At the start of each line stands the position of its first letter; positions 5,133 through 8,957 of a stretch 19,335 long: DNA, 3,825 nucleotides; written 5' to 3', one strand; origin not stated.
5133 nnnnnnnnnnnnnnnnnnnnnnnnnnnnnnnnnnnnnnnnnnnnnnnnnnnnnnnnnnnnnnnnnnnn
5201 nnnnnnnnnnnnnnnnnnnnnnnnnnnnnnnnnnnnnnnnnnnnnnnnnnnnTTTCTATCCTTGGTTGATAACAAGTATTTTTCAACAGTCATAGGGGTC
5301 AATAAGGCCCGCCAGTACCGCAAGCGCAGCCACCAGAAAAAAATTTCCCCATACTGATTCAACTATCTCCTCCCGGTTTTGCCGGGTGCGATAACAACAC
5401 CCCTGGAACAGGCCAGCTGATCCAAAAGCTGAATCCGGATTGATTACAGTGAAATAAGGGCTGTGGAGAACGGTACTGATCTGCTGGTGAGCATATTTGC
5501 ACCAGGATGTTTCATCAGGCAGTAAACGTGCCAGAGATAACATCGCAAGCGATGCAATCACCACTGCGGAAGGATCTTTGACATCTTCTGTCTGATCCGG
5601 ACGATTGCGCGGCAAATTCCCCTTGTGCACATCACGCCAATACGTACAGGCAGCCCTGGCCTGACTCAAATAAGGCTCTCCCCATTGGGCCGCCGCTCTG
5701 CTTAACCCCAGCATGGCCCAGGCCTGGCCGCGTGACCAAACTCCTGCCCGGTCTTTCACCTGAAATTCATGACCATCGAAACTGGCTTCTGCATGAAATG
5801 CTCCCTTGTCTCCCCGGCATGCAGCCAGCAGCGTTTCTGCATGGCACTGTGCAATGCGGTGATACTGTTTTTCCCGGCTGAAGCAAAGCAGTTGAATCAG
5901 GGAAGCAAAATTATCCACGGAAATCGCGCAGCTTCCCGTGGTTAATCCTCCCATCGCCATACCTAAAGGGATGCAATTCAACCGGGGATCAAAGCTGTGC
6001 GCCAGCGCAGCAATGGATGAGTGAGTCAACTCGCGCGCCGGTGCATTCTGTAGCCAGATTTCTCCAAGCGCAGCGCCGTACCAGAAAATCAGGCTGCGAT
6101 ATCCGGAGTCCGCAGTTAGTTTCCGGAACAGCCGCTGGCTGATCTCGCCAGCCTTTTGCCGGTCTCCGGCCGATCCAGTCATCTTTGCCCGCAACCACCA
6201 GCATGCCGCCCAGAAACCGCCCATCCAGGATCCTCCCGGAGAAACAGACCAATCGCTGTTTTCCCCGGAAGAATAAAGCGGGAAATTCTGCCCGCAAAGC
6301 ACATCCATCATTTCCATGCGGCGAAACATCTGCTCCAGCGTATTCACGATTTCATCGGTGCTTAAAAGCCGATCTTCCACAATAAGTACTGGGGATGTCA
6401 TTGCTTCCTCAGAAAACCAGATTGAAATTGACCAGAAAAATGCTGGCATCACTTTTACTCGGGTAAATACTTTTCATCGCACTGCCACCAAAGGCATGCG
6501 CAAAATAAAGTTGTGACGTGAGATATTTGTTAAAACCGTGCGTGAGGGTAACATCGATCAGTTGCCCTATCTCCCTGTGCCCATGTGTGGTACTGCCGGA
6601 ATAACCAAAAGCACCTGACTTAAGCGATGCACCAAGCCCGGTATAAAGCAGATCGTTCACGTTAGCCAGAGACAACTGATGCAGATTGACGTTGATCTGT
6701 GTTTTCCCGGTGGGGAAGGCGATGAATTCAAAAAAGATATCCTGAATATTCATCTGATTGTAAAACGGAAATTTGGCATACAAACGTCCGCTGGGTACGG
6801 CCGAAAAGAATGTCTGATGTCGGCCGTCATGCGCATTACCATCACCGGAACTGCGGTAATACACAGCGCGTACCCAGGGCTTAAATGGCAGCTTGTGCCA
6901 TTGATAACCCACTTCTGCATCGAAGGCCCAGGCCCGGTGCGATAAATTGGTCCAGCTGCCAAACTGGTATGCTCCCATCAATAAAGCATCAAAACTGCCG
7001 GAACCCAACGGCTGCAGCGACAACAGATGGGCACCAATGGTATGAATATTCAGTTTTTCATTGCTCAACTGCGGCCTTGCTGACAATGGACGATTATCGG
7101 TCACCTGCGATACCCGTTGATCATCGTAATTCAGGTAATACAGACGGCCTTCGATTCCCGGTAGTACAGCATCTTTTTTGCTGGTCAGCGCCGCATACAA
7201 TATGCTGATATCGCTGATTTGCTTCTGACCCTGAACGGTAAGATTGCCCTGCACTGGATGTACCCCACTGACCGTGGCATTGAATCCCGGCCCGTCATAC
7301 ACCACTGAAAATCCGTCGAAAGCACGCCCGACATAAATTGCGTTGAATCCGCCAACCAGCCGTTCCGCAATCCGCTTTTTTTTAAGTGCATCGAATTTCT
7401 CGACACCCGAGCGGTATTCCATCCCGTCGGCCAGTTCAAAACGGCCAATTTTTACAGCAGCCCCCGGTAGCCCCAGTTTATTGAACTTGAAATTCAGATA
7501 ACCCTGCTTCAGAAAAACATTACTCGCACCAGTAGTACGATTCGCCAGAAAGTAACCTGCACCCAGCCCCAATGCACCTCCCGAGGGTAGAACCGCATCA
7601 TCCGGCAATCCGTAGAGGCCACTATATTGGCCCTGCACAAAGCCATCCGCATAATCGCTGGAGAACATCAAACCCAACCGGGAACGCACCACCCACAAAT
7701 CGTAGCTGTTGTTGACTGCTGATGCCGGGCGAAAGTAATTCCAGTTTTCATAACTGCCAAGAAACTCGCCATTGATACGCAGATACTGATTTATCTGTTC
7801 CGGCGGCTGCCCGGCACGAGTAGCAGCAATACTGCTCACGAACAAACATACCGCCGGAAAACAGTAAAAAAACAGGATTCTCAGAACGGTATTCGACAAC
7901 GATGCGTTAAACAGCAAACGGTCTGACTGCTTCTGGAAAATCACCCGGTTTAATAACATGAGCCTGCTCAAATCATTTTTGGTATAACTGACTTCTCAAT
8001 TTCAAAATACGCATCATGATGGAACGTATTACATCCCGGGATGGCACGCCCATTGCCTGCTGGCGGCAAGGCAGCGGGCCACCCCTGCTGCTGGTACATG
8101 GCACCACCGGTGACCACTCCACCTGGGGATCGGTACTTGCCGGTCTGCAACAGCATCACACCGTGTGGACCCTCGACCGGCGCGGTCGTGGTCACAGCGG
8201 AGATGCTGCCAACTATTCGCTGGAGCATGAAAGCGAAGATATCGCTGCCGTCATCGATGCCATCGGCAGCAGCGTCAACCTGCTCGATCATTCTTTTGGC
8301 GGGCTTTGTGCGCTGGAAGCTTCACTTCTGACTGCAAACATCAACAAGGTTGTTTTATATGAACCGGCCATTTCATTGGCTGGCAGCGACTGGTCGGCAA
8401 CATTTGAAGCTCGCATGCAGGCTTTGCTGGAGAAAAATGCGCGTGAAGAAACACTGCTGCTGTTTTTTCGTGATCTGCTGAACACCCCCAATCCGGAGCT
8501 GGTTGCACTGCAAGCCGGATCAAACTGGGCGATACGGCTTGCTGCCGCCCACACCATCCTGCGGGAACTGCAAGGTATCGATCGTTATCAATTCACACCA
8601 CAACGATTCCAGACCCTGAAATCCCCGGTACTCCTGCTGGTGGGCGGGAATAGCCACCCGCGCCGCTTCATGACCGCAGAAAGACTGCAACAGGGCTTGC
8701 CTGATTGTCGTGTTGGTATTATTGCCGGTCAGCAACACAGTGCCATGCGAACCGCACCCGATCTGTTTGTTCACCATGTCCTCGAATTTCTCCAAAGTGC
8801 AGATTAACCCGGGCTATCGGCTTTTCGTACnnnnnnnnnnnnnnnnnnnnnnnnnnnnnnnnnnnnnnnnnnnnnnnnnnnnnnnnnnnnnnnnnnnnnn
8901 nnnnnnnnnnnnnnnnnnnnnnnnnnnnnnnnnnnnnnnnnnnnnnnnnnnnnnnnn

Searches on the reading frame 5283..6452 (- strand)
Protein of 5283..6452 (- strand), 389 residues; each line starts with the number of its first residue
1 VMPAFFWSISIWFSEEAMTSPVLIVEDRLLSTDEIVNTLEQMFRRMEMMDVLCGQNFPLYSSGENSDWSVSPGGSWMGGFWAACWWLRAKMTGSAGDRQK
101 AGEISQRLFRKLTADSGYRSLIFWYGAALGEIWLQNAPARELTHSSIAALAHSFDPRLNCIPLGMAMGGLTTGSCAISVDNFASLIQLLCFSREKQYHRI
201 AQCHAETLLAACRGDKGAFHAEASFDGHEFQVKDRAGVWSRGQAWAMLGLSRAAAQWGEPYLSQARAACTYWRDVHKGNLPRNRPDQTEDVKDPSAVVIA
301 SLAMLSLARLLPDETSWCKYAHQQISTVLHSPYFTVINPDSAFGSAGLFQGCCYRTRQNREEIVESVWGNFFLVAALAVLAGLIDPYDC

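Call 6: search_protein_families(library=pfam, proteins=[window:5283-6452:-], max_evalue=0.01)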
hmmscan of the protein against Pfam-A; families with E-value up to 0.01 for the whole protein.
window:5283-6452:- (389 aa): 0 families

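Call 24: search_protein_families(library=ncbifam, proteins=[window:5283-6452:-], max_evalue=0.1)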
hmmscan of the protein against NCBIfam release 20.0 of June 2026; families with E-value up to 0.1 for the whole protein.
window:5283-6452:- (389 aa): 0 families

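Call 34: find_homologous_proteins(query=window:5283-6401:-, max_evalue=0.00001)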
Query window:5283-6401:- (372 aa): 184 proteins with E <= 0.00001 among 8000 candidates; the best 120 are listed.
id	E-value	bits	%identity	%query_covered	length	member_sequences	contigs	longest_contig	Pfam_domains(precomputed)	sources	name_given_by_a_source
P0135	2.7e-249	844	98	100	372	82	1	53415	-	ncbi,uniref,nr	ncbi:glucuronyl hydrolase [Nitrosomonas europaea]|uniref:glucuronyl hydrolase n=1 Tax=Nitrosomonas e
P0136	2.6e-206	703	82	100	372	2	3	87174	-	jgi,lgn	-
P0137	7.7e-183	626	74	100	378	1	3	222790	-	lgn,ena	-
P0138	1.3e-182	625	73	100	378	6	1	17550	-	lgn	-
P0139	4.0e-153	528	63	99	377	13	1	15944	-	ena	-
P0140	7.5e-152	524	63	99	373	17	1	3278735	-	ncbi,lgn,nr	ncbi:MAG: glucuronyl hydrolase [Gammaproteobacteria bacterium]|nr:MAG: glucuronyl hydrolase [Gammapr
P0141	7.1e-151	520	63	99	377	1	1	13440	-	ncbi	-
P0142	7.7e-150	517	62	99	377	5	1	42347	-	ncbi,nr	ncbi:MAG: glucuronyl hydrolase [Proteobacteria bacterium]|nr:glucuronyl hydrolase [Pseudomonadota ba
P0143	9.2e-145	500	61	95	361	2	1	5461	-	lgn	-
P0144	4.9e-141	488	59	98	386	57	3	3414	-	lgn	-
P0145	3.9e-138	479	59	98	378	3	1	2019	-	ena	-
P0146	8.7e-134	464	56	100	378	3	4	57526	-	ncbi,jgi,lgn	-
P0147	2.9e-132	459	56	98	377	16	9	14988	-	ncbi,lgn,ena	-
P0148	4.3e-128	445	55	98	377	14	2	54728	-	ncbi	-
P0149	1.8e-127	443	54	98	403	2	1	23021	-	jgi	jgi:unsaturated chondroitin disaccharide hydrolase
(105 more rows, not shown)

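Call 49: search_solved_structures(query=A2, max_evalue=1, show_alignments=2)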
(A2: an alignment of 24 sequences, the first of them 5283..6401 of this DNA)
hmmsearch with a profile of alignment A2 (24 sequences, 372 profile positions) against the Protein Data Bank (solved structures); distinct sequences matched with E-value up to 1: 8.
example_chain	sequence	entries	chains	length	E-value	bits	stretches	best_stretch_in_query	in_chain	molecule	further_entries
2ahf_A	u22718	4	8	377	5.2e-19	71.6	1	37-367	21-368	unsaturated glucuronyl hydrolase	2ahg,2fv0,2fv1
1vd5_A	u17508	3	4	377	1.1e-18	70.5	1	37-367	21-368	unsaturated glucuronyl hydrolase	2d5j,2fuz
3vxd_A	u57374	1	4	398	1.2e-14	57.2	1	8-361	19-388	Putative uncharacterized protein gbs1889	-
3wux_A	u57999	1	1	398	1.8e-14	56.6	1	8-334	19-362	Unsaturated chondroitin disaccharide hydrolase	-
2zzr_A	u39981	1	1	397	4.9e-14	55.2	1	8-361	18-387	Unsaturated glucuronyl hydrolase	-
3anj_A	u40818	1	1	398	5e-14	55.2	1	8-361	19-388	Putative uncharacterized protein gbs1889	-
3ani_A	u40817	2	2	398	3.8e-13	52.3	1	8-361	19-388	Putative uncharacterized protein gbs1889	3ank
3wiw_A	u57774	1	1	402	1.1e-10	44.2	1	58-323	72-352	Glycosyl hydrolase family 88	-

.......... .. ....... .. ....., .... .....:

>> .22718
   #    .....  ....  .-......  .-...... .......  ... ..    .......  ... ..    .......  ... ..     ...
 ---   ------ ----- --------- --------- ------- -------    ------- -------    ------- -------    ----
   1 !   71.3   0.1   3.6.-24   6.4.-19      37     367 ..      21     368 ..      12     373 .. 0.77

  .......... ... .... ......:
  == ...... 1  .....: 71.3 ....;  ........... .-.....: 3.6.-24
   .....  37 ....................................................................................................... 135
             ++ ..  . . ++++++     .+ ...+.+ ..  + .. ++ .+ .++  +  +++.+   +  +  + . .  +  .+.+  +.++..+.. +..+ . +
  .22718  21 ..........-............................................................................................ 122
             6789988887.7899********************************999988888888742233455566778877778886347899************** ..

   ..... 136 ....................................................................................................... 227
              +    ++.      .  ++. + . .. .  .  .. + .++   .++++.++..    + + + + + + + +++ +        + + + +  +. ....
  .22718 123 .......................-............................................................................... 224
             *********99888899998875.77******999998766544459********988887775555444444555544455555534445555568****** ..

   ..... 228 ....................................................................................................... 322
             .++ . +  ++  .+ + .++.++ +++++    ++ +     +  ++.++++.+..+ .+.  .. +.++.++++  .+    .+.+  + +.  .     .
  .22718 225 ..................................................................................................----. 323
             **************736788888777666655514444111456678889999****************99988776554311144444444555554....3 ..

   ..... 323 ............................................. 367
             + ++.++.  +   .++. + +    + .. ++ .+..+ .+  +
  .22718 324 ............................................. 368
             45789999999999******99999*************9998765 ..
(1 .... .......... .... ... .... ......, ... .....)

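Call 53: predict_structure(alignment_id=A2)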
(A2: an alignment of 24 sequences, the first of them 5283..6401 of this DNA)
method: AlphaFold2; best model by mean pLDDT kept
length: 372 residues; sequences in the alignment: 24
mean_pLDDT: 91.9   pTM: 0.92
mean pLDDT of the five models: 91.9, 91.1, 90.2, 88.9, 88.5
residues with pLDDT >= 90: 301; 70-90: 53; 50-70: 9; < 50: 9
segments of 3 or more residues with pLDDT < 50: 1-9
pLDDT, mean of each block of 10 residues (from residue 1): 41 94 96 93 82 85 97 98 96 91 96 98 98 96 92 84 97 97 98 96 96 94 96 98 98 95 86 87 98 91 96 94 75 89 87 98 96 90
secondary structure, 60 per line:
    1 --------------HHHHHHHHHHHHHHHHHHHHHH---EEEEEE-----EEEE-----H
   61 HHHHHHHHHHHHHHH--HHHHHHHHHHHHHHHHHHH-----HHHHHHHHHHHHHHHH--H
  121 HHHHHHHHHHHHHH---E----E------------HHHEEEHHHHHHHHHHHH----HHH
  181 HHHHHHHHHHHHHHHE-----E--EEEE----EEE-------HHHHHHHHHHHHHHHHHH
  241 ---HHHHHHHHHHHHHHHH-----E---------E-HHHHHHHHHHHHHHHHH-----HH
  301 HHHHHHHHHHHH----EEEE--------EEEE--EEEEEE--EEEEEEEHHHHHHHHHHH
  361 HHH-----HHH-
elements in order: H15-36 E40-45 E51-54 H60-75 H78-96 H102-117 H120-134 E159-161 H162-173 H178-195 E205-208 E213-215 H223-240 H244-259 H277-293 H299-312 E317-320 E329-332 E335-340 E343-349 H350-363

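Call 57: fold_search(model_id=the predicted structure, library=pdb)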
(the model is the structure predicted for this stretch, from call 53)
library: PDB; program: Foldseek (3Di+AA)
matches with E <= 10: 958; with E <= 0.001: 130
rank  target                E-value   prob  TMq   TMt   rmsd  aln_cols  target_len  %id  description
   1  1vd5                  2.0e-15  1.00  0.79  0.78   3.7       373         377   18  Crystal Structure of Unsaturated Glucuronyl Hydrolase, Responsible for the Degradation of Glycosaminoglycan, from Bacill (released 2004-07-13)
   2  2fv0_A                2.3e-15  1.00  0.80  0.79   3.6       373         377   18  UGL_D88N/dGlcA-Glc-Rha-Glc (released 2006-05-30)
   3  2zzr                  5.0e-14  1.00  0.83  0.78   3.7       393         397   16  Crystal structure of unsaturated glucuronyl hydrolase from Streptcoccus agalactiae (released 2009-04-14)
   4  3wiw                  6.6e-13  1.00  0.80  0.80   3.5       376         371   15  Crystal structure of unsaturated glucuronyl hydrolase specific for heparin (released 2014-01-08)
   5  3anj                  6.4e-12  1.00  0.75  0.74   4.9       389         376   15  Crystal structure of unsaturated glucuronyl hydrolase from Streptcoccus agalactiae (released 2010-10-06)
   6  3ank_A                1.8e-11  1.00  0.75  0.74   4.6       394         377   15  Crystal structure of unsaturated glucuronyl hydrolase mutant D175N from Streptcoccus agalactiae complexed with dGlcA-G (released 2010-10-06)
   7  3ani                  2.0e-11  1.00  0.76  0.75   4.3       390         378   16  Crystal structure of unsaturated glucuronyl hydrolase mutant D175N from Streptcoccus agalactiae (released 2010-10-06)
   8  3wux                  2.3e-11  1.00  0.74  0.74   4.7       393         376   15  Crystal structure of unsaturated glucuronyl hydrolase mutant D115N/K370S from Streptococcus agalactiae (released 2014-05-28)
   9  3vxd_B                2.7e-11  1.00  0.74  0.78   4.3       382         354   14  Crystal structure of unsaturated glucuronyl hydrolase mutant D115N from Streptcoccus agalactiae (released 2012-10-03)
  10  3vxd_A                3.2e-11  1.00  0.75  0.78   4.2       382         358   14  Crystal structure of unsaturated glucuronyl hydrolase mutant D115N from Streptcoccus agalactiae (released 2012-10-03)
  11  3vxd_C                3.9e-11  1.00  0.75  0.77   3.9       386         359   16  Crystal structure of unsaturated glucuronyl hydrolase mutant D115N from Streptcoccus agalactiae (released 2012-10-03)
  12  3vxd_D                3.9e-10  1.00  0.72  0.76   3.9       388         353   15  Crystal structure of unsaturated glucuronyl hydrolase mutant D115N from Streptcoccus agalactiae (released 2012-10-03)
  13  3pmm                  1.4e-08  1.00  0.68  0.67   7.3       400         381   14  The crystal structure of a possible member of GH105 family from Klebsiella pneumoniae subsp. pneumoniae MGH 78578 (released 2010-12-29)
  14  3qwt_A                4.6e-08  1.00  0.68  0.67   7.1       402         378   13  The crystal structure of a possible member of GH105 family from Salmonella enterica subsp. enterica serovar Paratyphi  (released 2011-06-15)
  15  4xuv_B                3.4e-07  1.00  0.62  0.69   4.9       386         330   14  Crystal structure of a glycoside hydrolase family 105 (GH105) enzyme from Thielavia terrestris (released 2015-02-11)
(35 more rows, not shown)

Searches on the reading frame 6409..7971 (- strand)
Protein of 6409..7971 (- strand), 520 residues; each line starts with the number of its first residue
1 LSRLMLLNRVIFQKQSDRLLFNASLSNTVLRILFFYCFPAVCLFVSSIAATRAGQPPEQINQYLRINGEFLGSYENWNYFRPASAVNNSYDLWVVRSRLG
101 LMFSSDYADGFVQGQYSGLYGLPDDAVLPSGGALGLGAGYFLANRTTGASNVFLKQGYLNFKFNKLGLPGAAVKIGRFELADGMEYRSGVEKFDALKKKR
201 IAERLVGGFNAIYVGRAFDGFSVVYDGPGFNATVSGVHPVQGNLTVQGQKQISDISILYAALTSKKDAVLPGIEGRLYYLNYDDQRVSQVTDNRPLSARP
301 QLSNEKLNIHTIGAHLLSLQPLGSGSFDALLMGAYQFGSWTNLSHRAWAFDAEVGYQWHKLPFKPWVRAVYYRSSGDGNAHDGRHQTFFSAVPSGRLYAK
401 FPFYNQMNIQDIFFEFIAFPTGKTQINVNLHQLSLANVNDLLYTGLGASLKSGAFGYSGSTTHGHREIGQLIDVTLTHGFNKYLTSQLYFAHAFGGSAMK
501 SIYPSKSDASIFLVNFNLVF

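Call 6: search_protein_families(library=pfam, proteins=[window:6409-7971:-], max_evalue=0.01)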
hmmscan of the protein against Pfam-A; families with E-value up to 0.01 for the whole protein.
window:6409-7971:- (520 aa): 1 family
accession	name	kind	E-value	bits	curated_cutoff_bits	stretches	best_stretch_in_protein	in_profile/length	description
PF13372.12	Alginate_exp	-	5.2e-23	81.9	25.2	1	149-508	73-390/395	Alginate export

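Call 24: search_protein_families(library=ncbifam, proteins=[window:6409-7971:-], max_evalue=0.1)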
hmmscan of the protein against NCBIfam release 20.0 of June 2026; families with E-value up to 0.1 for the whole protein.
window:6409-7971:- (520 aa): 0 families

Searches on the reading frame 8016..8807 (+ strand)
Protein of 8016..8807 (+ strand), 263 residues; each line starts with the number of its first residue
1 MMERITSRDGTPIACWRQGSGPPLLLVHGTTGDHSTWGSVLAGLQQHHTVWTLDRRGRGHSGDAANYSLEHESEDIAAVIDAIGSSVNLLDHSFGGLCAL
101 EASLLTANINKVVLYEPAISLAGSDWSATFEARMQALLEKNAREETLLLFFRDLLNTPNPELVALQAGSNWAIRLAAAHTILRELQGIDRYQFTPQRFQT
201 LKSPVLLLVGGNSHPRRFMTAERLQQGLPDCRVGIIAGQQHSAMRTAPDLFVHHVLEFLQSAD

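Call 4: search_protein_families(library=pfam, proteins=[window:8016-8807:+], max_evalue=0.01)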
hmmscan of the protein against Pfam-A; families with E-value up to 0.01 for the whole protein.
window:8016-8807:+ (263 aa): 3 families
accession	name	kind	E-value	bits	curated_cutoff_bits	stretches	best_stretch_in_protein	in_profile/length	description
PF12697.13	Abhydrolase_6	-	2.8e-17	64.5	26.3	1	24-252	1-215/217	Alpha/beta hydrolase family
PF00561.26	Abhydrolase_1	-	7e-14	52.5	25.8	1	22-243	1-240/245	alpha/beta hydrolase fold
PF12146.15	Hydrolase_4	-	8e-09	35.6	27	1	25-243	8-234/239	Serine aminopeptidase, S33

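Call 5: search_protein_families(library=ncbifam, proteins=[window:8016-8807:+], max_evalue=0.01)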
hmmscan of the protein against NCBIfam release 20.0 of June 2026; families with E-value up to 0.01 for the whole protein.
window:8016-8807:+ (263 aa): 17 families
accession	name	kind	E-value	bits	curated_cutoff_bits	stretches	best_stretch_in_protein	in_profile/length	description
TIGR03611.1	RutD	equivalog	2.2e-16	60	238.5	1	21-261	13-257/258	pyrimidine utilization protein D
NF011457.0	PRK14875.1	equivalog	2.3e-15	56.4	307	1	10-103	119-216/372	acetoin dehydrogenase dihydrolipoyllysine-residue acetyltransferase subunit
NF004514.1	PRK05855.1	equivalog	5.7e-15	54.9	455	1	4-102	3-108/578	SDR family oxidoreductase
TIGR02427.1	protocat_pcaD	equivalog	1.4e-13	50.8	255.85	1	20-260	12-251/251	3-oxoadipate enol-lactonase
NF051488.1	bifunc_PcaDC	exception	7e-13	48.4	390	1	21-261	12-252/375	bifunctional 3-oxoadipate enol-lactonase/4-carboxymuconolactone decarboxylase PcaDC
NF051487.1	bifunc_PcaCD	exception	5.8e-12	45.4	430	1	21-260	172-412/413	bifunctional 4-carboxymuconolactone decarboxylase/3-oxoadipate enol-lactonase PcaCD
NF007954.0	PRK10673.1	equivalog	1.2e-10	41.1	399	1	21-115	16-112/255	esterase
TIGR03695.1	menH_SHCHC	equivalog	1.3e-10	41.2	208.55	1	21-113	2-100/252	2-succinyl-6-hydroxy-2,4-cyclohexadiene-1-carboxylate synthase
TIGR01738.1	bioH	equivalog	2.5e-10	40.4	206.95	1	21-258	3-244/245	pimeloyl-ACP methyl ester esterase BioH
NF050089.1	i_nPHAscl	equivalog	6.5e-10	38.5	300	1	17-128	14-127/288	intracellular short-chain-length polyhydroxyalkanoate depolymerase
TIGR03056.1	bchO_mg_che_rel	equivalog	9.3e-09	34.7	172.55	1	19-107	26-117/278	alpha/beta fold hydrolase BchO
NF002938.0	PRK03592.1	equivalog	2.4e-08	33.7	241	1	10-146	19-159/298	haloalkane dehalogenase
TIGR01250.1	pro_imino_pep_2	subfamily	7.9e-08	32.2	167.65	1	18-108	22-119/288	proline iminopeptidase-family hydrolase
NF008340.0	PRK11126.1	equivalog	9.7e-06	25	261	1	19-106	12-99/255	2-succinyl-6-hydroxy-2,4-cyclohexadiene-1-carboxylate synthase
NF045948.1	ProImpepThrmp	equivalog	3.4e-05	23.4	500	1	23-103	27-113/291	proline iminopeptidase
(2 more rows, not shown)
